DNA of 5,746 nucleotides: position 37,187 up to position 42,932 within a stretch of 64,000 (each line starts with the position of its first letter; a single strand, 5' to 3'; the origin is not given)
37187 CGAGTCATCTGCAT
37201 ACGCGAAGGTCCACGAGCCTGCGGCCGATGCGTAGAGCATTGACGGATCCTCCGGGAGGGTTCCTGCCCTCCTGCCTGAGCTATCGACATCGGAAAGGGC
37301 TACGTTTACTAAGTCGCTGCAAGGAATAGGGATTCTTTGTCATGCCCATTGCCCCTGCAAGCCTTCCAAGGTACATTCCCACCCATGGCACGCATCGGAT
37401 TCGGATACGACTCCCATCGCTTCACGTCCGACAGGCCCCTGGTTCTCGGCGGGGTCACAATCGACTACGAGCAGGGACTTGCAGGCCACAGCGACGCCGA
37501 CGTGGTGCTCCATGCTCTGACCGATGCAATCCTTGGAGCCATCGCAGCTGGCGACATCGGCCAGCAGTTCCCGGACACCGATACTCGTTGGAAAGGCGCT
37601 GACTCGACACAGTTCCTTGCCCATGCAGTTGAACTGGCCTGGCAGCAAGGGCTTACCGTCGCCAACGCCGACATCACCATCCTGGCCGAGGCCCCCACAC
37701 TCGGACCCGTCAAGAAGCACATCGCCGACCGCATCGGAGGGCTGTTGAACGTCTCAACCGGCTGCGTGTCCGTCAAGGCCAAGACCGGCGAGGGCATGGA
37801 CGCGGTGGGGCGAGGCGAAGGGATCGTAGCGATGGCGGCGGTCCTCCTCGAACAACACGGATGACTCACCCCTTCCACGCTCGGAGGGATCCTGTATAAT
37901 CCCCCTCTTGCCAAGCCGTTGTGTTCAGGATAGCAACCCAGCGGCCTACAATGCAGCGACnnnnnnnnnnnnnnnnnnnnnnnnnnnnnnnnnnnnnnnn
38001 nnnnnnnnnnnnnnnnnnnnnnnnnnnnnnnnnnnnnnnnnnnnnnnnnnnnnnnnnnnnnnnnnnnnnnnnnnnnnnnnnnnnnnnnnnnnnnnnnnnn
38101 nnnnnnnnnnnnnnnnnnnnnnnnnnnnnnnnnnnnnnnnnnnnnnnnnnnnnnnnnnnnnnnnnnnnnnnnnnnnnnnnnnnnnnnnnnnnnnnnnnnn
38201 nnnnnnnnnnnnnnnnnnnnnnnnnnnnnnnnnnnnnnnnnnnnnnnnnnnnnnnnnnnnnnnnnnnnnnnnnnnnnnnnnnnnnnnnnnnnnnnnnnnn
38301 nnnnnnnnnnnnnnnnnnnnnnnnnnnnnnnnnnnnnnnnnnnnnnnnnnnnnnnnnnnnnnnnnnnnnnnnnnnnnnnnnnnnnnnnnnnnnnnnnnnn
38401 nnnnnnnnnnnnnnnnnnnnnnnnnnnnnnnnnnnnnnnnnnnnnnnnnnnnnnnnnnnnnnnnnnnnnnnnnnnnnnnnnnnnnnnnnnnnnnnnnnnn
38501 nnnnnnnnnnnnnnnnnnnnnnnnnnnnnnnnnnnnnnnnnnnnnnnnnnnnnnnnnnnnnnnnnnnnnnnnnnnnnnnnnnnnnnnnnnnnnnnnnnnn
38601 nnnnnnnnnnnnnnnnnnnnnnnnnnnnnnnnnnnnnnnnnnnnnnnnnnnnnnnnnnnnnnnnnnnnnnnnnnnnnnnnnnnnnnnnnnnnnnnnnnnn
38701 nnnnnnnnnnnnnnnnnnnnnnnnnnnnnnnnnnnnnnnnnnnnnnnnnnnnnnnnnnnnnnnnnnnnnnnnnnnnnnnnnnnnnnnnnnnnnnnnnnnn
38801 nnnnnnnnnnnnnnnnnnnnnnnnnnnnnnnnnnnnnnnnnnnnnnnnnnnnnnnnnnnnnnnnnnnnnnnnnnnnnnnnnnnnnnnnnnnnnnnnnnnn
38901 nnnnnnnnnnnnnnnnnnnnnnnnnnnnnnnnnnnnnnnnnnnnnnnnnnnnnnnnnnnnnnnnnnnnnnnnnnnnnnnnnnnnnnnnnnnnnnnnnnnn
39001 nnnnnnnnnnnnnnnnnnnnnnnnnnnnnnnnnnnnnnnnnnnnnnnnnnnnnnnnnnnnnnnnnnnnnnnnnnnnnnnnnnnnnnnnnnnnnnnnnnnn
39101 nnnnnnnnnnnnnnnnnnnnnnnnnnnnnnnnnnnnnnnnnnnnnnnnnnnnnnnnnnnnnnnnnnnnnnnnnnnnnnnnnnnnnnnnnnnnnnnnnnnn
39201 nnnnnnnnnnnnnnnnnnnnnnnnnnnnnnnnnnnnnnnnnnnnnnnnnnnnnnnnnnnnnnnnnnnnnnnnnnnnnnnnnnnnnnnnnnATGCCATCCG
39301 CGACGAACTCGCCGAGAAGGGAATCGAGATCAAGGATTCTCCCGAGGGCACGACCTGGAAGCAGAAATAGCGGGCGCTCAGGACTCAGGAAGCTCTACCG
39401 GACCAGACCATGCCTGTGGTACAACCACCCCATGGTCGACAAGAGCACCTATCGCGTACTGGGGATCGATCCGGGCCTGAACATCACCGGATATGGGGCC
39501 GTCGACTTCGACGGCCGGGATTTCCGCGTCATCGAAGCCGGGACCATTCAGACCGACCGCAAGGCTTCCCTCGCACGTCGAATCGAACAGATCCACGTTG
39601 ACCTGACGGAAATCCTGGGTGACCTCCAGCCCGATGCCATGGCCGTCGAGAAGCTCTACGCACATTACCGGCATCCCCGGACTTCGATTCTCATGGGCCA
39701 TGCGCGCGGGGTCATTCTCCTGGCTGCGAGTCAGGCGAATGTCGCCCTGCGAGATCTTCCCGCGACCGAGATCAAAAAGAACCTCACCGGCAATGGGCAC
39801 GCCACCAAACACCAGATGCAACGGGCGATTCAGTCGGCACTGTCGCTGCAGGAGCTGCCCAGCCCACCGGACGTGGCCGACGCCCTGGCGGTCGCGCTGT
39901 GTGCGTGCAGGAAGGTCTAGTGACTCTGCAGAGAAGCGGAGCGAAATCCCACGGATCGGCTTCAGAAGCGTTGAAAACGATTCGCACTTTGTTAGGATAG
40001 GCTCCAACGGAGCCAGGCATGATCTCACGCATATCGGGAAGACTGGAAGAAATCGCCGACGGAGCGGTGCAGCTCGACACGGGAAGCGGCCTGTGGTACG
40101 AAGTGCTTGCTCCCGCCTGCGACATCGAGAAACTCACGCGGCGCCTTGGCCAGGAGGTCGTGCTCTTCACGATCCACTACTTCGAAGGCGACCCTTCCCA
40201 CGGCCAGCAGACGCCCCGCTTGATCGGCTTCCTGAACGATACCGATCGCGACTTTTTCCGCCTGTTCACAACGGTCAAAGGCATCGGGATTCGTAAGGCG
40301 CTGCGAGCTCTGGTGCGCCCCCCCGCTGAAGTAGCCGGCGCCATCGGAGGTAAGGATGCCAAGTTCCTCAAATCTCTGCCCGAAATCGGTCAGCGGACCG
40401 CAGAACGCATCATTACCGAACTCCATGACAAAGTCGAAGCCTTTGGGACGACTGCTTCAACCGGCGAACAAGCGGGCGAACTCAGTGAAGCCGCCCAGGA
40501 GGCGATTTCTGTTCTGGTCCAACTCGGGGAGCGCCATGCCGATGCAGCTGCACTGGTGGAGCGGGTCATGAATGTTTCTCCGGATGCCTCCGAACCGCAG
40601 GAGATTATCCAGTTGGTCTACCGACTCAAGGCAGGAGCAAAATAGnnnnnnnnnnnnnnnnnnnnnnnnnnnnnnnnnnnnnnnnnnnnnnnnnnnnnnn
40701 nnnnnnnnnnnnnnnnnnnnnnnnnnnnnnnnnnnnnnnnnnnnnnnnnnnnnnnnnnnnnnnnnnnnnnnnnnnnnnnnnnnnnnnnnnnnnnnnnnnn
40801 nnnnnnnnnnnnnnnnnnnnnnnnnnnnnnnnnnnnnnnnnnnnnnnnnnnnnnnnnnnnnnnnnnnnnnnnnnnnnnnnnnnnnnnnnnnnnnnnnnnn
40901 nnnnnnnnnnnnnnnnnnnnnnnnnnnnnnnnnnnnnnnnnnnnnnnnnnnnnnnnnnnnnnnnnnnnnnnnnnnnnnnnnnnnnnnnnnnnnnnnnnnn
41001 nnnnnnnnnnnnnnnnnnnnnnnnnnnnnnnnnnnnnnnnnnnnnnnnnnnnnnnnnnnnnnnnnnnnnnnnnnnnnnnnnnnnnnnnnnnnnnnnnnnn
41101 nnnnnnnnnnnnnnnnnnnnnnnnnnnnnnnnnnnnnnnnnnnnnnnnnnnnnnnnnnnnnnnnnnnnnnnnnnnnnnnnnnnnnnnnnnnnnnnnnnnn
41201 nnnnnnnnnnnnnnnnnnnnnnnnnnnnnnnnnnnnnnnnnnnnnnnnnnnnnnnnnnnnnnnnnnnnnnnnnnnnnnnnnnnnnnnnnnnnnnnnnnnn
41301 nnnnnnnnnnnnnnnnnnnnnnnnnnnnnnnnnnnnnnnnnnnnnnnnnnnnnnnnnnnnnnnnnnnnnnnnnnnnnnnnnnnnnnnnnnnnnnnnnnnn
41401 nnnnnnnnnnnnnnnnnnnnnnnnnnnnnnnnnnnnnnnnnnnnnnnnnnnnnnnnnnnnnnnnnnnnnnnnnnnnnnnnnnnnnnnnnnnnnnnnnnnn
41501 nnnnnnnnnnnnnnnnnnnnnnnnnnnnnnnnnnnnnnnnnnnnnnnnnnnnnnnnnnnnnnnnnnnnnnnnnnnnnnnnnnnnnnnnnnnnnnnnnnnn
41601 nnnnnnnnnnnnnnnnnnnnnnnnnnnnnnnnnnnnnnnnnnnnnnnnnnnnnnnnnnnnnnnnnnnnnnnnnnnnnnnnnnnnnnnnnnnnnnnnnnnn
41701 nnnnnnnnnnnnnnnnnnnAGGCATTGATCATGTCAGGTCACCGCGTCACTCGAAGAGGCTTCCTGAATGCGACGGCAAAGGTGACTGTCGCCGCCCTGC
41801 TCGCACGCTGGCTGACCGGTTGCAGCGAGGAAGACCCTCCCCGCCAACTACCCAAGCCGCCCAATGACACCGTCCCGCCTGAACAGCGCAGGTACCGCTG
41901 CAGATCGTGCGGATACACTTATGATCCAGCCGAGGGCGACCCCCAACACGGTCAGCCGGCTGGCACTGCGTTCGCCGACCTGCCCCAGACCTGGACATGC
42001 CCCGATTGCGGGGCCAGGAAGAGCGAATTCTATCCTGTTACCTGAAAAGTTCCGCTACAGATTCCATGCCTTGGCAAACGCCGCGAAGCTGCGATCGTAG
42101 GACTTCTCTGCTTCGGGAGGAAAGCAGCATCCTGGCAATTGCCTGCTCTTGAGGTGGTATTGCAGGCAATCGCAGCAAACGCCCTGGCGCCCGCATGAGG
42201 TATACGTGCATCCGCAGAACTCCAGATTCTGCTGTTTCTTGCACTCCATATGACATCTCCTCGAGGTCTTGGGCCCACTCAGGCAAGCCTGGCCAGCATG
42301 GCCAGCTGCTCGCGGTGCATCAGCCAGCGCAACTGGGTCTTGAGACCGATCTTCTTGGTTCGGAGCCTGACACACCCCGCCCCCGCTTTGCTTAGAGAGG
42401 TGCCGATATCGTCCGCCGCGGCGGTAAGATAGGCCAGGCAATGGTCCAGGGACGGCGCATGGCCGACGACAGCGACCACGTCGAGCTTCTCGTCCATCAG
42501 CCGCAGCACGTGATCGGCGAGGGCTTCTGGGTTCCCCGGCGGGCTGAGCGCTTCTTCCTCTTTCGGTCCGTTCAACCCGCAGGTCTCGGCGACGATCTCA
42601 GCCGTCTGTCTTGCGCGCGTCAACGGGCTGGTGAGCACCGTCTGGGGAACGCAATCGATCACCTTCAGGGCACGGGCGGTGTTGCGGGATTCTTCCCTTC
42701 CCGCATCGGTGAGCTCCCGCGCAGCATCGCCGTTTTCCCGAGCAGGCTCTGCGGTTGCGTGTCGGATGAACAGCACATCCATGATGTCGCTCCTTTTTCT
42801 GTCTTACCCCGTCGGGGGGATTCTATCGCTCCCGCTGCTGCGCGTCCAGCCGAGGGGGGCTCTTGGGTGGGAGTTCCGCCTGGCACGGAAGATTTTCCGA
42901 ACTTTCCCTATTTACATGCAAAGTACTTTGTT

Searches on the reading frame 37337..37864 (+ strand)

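Call 92: search_protein_families(library=pfam, proteins=[window:37337-37864:+], max_evalue=0.001)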
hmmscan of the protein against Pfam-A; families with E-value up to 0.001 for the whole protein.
window:37337-37864:+ (175 aa): 1 family
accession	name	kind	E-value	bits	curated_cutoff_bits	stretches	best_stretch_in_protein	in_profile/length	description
PF02542.21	YgbB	-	2.1e-60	204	26.7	1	19-171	2-154/155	YgbB family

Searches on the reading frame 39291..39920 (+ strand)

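Call 92: search_protein_families(library=pfam, proteins=[window:39291-39920:+], max_evalue=0.001)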
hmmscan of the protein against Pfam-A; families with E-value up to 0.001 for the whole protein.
window:39291-39920:+ (209 aa): 1 family
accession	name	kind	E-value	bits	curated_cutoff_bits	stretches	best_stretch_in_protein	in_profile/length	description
PF02075.23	RuvC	-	1.3e-35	122.9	22.2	1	56-204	1-147/148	Crossover junction endodeoxyribonuclease RuvC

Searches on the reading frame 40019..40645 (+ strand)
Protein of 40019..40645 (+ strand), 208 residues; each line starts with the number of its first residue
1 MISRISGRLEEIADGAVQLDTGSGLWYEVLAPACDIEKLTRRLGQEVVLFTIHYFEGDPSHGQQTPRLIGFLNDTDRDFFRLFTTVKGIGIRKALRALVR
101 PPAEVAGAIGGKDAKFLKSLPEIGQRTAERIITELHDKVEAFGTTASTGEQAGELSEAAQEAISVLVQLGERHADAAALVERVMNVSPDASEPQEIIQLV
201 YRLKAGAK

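Call 92: search_protein_families(library=pfam, proteins=[window:40019-40645:+], max_evalue=0.001)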
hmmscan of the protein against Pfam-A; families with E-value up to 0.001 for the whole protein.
window:40019-40645:+ (208 aa): 2 families
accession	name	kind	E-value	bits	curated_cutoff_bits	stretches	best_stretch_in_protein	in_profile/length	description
PF14520.12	HHH_5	-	2.6e-08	34.7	27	1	80-137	1-57/57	Helix-hairpin-helix domain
PF01330.27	RuvA_N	-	1.8e-05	25.2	23.6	1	1-55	1-52/61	RuvA N terminal domain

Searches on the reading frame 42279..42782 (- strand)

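Call 92: search_protein_families(library=pfam, proteins=[window:42279-42782:-], max_evalue=0.001)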
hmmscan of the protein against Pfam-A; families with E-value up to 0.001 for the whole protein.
window:42279-42782:- (167 aa): 1 family
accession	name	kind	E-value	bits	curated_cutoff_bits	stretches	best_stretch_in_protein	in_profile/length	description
PF00300.27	His_Phos_1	-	2.6e-11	44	21.7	1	3-71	1-70/194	Histidine phosphatase superfamily (branch 1)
